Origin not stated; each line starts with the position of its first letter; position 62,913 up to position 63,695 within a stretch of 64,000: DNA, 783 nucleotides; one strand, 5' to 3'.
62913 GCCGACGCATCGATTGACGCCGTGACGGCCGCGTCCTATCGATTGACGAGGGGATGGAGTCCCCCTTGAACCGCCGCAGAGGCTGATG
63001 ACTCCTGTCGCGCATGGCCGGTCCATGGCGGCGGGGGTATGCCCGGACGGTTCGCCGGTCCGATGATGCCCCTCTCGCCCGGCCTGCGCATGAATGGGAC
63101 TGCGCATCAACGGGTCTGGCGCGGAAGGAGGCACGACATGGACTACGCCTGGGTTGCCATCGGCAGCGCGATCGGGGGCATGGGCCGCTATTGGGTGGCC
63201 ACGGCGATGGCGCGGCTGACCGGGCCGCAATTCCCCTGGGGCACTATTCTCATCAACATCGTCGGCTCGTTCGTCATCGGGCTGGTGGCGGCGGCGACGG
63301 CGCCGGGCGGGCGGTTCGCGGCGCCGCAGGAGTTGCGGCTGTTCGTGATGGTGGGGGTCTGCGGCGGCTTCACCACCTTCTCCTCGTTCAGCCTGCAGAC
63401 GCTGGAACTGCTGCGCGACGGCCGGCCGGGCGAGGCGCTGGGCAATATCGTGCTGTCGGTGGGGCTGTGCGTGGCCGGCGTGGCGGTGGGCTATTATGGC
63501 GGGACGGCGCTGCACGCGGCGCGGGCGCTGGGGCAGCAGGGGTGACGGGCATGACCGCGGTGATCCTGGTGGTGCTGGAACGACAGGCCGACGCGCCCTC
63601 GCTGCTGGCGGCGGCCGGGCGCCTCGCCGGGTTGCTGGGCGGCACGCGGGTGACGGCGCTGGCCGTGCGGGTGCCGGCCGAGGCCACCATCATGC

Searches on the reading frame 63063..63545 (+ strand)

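Call 18: search_protein_families(library=pfam, proteins=[window:63063-63545:+], max_evalue=0.001)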
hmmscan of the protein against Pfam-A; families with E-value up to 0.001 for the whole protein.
window:63063-63545:+ (160 aa): 1 family
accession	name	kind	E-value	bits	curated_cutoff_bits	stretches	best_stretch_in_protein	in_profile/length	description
PF02537.21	CRCB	-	1.2e-28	99.9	32.9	1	30-144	2-103/103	CrcB-like protein, Camphor Resistance (CrcB)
